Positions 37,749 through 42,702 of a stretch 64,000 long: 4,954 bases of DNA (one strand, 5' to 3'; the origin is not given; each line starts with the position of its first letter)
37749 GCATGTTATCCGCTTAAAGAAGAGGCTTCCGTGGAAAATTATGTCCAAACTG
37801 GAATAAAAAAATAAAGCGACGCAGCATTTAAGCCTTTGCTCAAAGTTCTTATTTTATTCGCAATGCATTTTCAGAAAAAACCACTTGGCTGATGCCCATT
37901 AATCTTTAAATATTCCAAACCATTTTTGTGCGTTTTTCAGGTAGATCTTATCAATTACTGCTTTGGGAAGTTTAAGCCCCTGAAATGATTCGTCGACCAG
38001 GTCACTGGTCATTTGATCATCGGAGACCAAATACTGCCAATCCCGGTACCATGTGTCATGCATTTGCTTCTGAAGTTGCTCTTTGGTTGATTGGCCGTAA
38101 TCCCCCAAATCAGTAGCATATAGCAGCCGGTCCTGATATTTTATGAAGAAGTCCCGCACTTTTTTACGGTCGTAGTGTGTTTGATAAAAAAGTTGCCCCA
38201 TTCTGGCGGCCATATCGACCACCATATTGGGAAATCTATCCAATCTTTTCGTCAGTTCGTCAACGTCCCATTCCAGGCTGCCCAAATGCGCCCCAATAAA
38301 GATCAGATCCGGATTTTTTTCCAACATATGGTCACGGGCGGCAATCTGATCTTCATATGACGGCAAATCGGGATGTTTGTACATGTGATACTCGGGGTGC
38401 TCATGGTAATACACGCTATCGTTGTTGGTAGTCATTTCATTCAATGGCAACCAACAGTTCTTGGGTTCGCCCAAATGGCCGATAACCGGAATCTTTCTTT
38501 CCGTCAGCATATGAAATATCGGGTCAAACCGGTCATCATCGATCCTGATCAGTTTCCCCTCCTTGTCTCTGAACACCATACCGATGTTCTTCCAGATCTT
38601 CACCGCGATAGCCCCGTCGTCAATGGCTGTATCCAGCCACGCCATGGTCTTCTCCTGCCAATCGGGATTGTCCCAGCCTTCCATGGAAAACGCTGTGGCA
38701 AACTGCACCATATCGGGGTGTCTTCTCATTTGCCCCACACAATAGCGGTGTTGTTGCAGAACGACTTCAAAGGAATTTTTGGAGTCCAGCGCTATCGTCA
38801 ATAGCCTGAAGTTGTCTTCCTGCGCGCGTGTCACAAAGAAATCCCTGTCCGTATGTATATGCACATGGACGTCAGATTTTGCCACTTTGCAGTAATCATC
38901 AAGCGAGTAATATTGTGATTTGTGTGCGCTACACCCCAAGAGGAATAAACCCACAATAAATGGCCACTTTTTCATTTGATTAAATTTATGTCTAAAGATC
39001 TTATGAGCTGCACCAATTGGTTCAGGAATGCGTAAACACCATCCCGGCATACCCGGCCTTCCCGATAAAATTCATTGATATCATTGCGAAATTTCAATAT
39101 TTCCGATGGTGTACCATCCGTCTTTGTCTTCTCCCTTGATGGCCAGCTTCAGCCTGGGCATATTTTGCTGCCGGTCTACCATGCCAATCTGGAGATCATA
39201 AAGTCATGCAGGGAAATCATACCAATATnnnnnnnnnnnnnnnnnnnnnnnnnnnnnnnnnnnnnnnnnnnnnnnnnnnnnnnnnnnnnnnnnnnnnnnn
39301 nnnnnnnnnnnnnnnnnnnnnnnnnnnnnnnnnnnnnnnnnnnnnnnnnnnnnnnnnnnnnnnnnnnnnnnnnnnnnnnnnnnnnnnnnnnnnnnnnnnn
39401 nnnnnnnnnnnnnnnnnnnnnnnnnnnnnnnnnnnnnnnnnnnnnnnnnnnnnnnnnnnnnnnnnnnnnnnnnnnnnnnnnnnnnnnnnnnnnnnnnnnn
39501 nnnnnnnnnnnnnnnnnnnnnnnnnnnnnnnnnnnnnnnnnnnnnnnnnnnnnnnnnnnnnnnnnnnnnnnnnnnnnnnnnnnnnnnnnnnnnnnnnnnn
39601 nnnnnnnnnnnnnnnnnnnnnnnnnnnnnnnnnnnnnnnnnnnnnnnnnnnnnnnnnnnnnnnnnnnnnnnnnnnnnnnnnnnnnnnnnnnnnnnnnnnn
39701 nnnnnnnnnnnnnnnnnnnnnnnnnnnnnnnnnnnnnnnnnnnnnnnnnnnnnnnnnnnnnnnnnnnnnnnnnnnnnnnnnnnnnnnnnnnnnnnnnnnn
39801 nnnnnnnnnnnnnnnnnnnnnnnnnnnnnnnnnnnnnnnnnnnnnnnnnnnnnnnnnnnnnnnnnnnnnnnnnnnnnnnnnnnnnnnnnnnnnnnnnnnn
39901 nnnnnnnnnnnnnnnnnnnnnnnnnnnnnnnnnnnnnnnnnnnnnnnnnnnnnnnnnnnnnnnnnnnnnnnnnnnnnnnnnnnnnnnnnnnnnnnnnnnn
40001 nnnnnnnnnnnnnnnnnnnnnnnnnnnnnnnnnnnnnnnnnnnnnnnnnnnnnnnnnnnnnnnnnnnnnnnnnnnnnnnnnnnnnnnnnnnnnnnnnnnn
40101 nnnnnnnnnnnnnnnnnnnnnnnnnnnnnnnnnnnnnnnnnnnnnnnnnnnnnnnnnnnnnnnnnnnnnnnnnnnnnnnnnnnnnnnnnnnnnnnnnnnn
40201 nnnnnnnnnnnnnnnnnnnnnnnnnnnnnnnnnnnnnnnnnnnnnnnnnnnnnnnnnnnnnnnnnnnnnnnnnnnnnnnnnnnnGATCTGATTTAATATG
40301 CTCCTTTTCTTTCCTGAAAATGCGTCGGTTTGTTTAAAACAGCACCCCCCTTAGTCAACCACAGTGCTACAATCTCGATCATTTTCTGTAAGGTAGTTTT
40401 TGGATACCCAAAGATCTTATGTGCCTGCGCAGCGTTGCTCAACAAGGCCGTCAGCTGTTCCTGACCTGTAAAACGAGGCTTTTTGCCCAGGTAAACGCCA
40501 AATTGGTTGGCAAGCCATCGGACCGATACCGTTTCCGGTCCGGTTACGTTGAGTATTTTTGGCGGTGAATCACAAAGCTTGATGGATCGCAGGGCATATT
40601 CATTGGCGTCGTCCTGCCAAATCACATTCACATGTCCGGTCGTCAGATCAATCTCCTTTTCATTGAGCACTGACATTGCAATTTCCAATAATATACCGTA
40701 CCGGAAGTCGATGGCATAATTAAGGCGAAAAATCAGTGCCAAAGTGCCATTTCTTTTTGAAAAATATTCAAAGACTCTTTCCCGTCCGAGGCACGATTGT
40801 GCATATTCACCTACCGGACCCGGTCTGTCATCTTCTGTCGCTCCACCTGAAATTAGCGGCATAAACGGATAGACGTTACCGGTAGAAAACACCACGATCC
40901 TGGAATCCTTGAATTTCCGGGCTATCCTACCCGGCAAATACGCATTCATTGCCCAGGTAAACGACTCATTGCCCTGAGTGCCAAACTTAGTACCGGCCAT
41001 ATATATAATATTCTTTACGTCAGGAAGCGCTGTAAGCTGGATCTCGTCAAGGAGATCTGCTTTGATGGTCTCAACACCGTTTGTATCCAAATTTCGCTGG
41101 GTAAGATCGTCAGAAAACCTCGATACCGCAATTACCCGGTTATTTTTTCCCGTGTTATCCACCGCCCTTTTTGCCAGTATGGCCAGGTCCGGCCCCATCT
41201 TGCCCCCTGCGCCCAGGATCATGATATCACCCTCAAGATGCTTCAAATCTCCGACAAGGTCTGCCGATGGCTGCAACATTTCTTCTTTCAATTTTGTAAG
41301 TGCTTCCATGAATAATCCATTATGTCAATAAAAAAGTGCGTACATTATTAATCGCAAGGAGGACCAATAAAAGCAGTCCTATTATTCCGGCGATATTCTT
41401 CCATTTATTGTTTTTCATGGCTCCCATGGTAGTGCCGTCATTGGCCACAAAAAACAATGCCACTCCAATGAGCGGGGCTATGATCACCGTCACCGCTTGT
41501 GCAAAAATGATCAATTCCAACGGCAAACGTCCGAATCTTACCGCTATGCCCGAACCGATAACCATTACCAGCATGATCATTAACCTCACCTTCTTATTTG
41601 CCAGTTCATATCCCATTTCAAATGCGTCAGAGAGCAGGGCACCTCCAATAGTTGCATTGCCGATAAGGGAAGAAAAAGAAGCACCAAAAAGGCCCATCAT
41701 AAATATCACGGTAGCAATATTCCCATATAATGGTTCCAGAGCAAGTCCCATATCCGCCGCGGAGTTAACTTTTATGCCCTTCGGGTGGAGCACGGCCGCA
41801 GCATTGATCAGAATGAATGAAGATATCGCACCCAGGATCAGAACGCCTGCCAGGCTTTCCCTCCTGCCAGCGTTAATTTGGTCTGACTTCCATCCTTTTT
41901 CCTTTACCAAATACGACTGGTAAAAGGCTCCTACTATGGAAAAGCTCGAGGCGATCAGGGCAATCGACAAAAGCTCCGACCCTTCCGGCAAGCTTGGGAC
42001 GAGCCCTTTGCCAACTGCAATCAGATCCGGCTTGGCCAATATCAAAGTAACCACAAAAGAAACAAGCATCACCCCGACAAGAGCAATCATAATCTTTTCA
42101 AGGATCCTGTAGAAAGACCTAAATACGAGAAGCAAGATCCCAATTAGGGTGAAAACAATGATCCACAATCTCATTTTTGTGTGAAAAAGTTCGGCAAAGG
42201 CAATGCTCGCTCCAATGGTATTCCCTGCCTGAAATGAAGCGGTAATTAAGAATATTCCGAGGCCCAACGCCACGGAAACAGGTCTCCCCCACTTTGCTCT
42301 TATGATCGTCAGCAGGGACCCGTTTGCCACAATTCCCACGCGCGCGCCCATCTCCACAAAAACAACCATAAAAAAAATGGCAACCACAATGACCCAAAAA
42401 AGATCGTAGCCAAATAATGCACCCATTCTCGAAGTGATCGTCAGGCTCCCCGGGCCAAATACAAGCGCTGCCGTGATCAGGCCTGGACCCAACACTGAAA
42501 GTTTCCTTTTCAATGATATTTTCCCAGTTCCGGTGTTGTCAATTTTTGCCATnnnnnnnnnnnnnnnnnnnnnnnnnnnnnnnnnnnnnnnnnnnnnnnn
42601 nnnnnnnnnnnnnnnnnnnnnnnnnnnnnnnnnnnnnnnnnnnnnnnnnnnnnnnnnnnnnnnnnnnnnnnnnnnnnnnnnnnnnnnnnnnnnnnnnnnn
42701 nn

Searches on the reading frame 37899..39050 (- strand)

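Call 6: search_protein_families(library=pfam, proteins=[window:37899-39050:-], max_evalue=0.001)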
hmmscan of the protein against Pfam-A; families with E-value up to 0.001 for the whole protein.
window:37899-39050:- (383 aa): 1 family
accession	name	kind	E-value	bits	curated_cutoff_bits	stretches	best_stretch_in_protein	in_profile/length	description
PF04909.20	Amidohydro_2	-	1e-15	58.7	26.4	1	129-380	88-289/289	Amidohydrolase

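Call 44: search_protein_families(library=ncbifam, proteins=[window:37899-39050:-], max_evalue=0.001)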
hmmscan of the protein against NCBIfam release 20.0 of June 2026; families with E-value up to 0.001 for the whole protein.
window:37899-39050:- (383 aa): 0 families

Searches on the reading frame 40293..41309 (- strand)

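Call 6: search_protein_families(library=pfam, proteins=[window:40293-41309:-], max_evalue=0.001)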
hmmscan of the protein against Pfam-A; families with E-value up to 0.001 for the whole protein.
window:40293-41309:- (338 aa): 1 family
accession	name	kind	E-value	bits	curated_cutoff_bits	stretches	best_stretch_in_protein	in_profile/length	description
PF01370.27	Epimerase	-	0.00052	19.9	20.9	1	29-196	1-169/240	NAD dependent epimerase/dehydratase family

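Call 44: search_protein_families(library=ncbifam, proteins=[window:40293-41309:-], max_evalue=0.001)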
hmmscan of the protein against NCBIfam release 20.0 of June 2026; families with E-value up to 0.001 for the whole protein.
window:40293-41309:- (338 aa): 0 families

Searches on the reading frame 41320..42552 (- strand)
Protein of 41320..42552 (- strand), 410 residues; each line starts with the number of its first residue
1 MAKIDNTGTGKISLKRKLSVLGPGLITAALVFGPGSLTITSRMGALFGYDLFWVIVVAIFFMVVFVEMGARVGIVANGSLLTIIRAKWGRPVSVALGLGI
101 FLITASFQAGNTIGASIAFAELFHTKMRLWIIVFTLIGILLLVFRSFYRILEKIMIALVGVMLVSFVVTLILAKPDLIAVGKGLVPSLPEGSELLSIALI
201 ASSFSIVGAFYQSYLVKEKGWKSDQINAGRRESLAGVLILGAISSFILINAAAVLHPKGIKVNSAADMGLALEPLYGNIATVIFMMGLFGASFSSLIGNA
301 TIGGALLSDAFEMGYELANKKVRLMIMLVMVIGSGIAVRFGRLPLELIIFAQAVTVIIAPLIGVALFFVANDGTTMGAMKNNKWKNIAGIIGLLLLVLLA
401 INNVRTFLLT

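Call 6: search_protein_families(library=pfam, proteins=[window:41320-42552:-], max_evalue=0.001)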
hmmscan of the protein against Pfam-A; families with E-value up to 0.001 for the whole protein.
window:41320-42552:- (410 aa): 1 family
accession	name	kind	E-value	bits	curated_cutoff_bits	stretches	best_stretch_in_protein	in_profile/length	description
PF01566.24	Nramp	-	6.3e-74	249.6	29.8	1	41-382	5-356/357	Natural resistance-associated macrophage protein-like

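Call 44: search_protein_families(library=ncbifam, proteins=[window:41320-42552:-], max_evalue=0.001)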
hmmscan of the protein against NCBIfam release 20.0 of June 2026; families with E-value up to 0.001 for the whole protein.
window:41320-42552:- (410 aa): 3 families
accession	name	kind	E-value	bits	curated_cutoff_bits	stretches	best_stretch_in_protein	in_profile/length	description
NF001923.0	PRK00701.1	subfamily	2.8e-37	128.4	430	1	11-402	27-430/439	Mn(2+) uptake NRAMP transporter MntH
NF037982.1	Nramp_1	equivalog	6.2e-29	101.4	50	2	22-221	1-205/404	Nramp family divalent metal transporter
TIGR01197.1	nramp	subfamily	3.9e-14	52.7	272.5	1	18-209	4-193/390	metal ion transporter, metal ion (Mn2+/Fe2+) transporter (Nramp) family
